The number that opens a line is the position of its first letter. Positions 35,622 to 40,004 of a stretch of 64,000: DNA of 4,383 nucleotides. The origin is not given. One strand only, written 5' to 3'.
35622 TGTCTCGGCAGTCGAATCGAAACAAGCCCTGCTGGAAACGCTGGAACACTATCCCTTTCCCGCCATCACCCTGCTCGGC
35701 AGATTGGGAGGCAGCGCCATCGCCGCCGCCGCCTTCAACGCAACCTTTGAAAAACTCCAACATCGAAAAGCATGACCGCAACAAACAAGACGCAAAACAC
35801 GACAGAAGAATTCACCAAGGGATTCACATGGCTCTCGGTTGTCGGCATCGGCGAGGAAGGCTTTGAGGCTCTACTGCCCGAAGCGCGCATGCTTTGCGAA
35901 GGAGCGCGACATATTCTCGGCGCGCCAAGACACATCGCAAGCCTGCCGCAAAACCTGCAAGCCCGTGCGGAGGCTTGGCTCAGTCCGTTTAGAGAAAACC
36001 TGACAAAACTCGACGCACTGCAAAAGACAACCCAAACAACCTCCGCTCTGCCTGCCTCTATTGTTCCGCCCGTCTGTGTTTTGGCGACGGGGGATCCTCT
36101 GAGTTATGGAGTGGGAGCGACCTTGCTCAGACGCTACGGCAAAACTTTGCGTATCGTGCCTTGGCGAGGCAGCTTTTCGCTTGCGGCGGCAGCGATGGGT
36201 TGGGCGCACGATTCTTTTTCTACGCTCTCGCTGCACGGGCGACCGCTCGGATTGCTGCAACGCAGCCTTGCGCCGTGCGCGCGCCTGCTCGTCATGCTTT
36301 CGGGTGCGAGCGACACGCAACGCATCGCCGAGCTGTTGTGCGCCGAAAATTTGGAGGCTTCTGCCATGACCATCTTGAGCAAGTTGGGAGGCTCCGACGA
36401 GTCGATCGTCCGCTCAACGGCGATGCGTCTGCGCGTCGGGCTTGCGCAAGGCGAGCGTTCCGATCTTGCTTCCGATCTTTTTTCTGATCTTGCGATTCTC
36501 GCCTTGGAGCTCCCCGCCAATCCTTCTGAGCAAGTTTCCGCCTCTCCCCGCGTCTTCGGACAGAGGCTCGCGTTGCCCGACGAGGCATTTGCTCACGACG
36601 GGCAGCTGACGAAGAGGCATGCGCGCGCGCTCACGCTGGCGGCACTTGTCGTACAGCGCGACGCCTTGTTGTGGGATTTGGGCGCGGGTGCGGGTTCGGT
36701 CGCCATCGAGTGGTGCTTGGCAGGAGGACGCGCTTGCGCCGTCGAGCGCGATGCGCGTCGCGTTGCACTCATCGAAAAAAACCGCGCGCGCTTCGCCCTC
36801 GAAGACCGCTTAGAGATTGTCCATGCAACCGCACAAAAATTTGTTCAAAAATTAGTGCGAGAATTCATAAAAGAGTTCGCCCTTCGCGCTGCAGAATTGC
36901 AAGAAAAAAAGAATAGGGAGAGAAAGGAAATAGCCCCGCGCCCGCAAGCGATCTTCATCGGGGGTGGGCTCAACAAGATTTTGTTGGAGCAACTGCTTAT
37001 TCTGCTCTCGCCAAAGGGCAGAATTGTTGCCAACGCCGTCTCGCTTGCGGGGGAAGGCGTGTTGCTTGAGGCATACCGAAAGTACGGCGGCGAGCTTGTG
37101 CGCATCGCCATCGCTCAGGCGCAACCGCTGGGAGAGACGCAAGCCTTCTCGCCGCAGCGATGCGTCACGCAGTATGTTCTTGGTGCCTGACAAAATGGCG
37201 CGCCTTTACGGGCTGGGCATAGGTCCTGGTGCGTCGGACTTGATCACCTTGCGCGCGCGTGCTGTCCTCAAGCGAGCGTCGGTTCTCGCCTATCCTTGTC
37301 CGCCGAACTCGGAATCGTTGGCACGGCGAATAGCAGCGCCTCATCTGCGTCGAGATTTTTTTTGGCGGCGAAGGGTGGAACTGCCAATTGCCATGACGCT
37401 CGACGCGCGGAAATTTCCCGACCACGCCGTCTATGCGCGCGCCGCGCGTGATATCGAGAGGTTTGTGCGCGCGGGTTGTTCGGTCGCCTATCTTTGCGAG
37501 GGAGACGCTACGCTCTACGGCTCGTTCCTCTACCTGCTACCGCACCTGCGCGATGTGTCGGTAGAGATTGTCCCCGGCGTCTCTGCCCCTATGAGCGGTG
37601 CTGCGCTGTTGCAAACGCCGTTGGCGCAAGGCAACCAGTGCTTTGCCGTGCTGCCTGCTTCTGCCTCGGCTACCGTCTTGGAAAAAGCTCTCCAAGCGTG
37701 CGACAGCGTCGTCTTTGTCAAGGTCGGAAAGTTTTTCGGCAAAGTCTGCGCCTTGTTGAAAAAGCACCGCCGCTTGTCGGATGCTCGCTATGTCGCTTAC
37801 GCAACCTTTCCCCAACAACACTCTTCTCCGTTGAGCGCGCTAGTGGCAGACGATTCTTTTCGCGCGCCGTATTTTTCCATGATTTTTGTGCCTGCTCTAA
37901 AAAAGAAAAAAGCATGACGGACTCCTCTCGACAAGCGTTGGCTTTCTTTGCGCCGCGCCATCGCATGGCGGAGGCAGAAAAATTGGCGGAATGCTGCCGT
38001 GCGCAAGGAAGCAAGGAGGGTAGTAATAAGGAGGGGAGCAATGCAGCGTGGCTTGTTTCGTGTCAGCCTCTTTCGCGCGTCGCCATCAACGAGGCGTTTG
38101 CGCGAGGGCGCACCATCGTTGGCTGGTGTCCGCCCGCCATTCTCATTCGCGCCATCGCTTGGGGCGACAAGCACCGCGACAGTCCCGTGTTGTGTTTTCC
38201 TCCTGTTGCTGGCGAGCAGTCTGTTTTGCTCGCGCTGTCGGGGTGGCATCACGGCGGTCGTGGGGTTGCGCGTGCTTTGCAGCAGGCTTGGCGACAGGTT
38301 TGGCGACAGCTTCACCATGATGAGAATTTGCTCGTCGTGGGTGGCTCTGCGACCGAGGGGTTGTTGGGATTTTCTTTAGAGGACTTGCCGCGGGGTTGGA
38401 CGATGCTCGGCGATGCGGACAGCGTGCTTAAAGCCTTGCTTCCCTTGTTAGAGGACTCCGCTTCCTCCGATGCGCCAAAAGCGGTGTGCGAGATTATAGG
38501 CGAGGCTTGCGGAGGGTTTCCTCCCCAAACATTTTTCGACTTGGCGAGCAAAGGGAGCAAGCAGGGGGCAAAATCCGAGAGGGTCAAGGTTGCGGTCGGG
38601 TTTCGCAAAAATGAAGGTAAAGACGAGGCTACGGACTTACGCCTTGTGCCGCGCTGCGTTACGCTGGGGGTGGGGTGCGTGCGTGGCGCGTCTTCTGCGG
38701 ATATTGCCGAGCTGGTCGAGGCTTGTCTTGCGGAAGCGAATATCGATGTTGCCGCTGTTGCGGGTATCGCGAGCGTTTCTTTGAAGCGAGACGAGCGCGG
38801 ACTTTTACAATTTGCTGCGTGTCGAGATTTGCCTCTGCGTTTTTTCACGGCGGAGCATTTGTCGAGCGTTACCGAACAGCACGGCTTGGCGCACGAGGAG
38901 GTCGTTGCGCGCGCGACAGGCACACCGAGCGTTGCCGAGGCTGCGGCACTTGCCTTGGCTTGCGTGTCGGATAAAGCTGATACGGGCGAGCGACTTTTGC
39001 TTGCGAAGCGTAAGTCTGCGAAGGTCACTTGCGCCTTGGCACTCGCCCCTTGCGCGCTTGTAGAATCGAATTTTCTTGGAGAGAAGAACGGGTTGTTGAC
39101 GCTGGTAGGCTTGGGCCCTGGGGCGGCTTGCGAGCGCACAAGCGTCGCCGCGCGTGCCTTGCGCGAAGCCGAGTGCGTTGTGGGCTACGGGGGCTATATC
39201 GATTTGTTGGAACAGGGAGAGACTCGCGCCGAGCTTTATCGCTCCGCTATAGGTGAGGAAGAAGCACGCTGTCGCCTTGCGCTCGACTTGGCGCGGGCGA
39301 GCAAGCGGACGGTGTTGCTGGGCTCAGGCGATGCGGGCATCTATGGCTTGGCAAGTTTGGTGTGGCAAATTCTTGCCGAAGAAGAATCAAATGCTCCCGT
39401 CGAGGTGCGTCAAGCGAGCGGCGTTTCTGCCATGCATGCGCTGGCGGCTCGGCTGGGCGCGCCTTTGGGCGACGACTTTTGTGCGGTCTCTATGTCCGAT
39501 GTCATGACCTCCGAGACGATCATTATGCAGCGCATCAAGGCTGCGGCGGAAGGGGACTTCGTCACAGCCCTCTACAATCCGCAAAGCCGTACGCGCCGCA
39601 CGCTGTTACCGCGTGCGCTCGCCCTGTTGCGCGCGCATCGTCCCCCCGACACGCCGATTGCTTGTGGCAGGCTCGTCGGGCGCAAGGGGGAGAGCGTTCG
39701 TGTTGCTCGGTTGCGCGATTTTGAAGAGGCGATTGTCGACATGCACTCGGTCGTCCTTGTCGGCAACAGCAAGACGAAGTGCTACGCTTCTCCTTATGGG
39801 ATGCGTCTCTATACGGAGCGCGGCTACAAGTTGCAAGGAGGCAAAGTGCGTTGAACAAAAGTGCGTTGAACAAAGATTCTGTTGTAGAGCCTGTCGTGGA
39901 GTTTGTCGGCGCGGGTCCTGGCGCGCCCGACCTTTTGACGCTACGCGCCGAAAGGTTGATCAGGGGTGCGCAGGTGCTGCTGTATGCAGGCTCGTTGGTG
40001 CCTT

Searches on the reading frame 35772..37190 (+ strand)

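Call 16: search_protein_families(library=ncbifam, proteins=[window:35772-37190:+])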
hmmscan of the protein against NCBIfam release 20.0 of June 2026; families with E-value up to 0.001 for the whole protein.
window:35772-37190:+ (472 aa): 11 families
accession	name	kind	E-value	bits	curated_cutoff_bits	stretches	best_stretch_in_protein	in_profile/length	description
TIGR02467.1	CbiE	equivalog_domain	5.7e-30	104.3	92.9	1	23-217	1-188/204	precorrin-6y C5,15-methyltransferase (decarboxylating) subunit CbiE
TIGR02469.1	CbiT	equivalog_domain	6.7e-22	78.1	78.3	1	278-423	1-123/124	precorrin-6Y C5,15-methyltransferase (decarboxylating) subunit CbiT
NF005640.0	PRK07402.1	equivalog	1.7e-20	73.5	219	1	268-362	13-110/200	precorrin-6Y C5,15-methyltransferase subunit CbiT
NF001556.0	PRK00377.1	equivalog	2.2e-15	57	238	1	268-368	10-115/198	cobalt-precorrin-6Y C(15)-methyltransferase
NF006138.0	PRK08287.1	equivalog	8.3e-15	55.1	210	1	278-355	13-91/189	decarboxylating cobalt-precorrin-6B (C(15))-methyltransferase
NF004454.0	PRK05787.1-1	equivalog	4.9e-09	36.1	354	1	21-211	2-177/201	cobalt-precorrin-7 (C(5))-methyltransferase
NF004456.0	PRK05787.1-4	equivalog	1.4e-06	28.4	247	1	22-137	3-106/201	cobalt-precorrin-7 (C(5))-methyltransferase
NF004461.0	PRK05787.2-4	equivalog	5.5e-05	22.9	187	1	22-217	2-172/191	cobalt-precorrin-7 (C(5))-methyltransferase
NF004459.0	PRK05787.2-2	equivalog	9e-05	22.2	298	1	21-217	4-193/210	cobalt-precorrin-7 (C(5))-methyltransferase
NF000468.1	Erm37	exception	0.00038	20.5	350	1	288-354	24-84/179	23S rRNA (adenine(2058)-N(6))-methyltransferase Erm(37)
TIGR04543.1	ketoArg_3Met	equivalog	0.00056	19.1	425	1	289-378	142-232/336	2-ketoarginine methyltransferase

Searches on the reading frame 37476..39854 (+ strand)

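Call 16: search_protein_families(library=ncbifam, proteins=[window:37476-39854:+])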
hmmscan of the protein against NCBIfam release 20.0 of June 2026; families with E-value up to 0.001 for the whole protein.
window:37476-39854:+ (792 aa): 22 families
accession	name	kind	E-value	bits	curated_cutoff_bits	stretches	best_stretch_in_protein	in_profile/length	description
TIGR01466.1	cobJ_cbiH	equivalog_domain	2.6e-72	243.3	246.35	1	541-785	1-239/239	precorrin-3B C(17)-methyltransferase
NF012022.0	PRK15478.1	equivalog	2.3e-55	187.7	425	1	540-786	1-241/241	precorrin-3B C(17)-methyltransferase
NF004648.0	PRK05991.1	equivalog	2.2e-50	171.6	391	1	538-773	2-237/254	precorrin-3B C(17)-methyltransferase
NF004423.0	PRK05765.1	equivalog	1.5e-48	165.5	332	1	539-785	3-242/247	precorrin-3B C(17)-methyltransferase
NF005441.0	PRK07027.1-5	equivalog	8.2e-24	84.3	358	1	394-526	134-257/263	cobalamin biosynthesis protein CbiG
NF004466.0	PRK05788.1-4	equivalog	1.8e-20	73.4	326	1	364-492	181-309/335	cobalt-precorrin 5A hydrolase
NF004463.0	PRK05788.1-1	equivalog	1.4e-17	63.9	546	1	372-494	208-328/351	cobalt-precorrin 5A hydrolase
NF004465.0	PRK05788.1-3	equivalog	1.3e-13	50.9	281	1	395-522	174-289/290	cobalt-precorrin 5A hydrolase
NF005440.0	PRK07027.1-4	equivalog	1.6e-12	47.4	395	1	394-493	129-224/257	cobalamin biosynthesis protein CbiG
NF004464.0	PRK05788.1-2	equivalog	6.1e-11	42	489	1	377-491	198-310/343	cobalt-precorrin 5A hydrolase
TIGR02467.1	CbiE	equivalog_domain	7.7e-11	41.8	92.9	1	543-674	1-124/204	precorrin-6y C5,15-methyltransferase (decarboxylating) subunit CbiE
NF004456.0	PRK05787.1-4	equivalog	1.1e-07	32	247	1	541-675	2-126/201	cobalt-precorrin-7 (C(5))-methyltransferase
NF004459.0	PRK05787.2-2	equivalog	2.3e-07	30.7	298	1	541-663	4-121/210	cobalt-precorrin-7 (C(5))-methyltransferase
TIGR01465.1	cobM_cbiF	equivalog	2.3e-07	30.4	259.65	1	542-768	2-229/247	precorrin-4 C(11)-methyltransferase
NF007922.1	PRK10637.1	equivalog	3e-06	26.5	400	1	536-755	214-434/450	siroheme synthase CysG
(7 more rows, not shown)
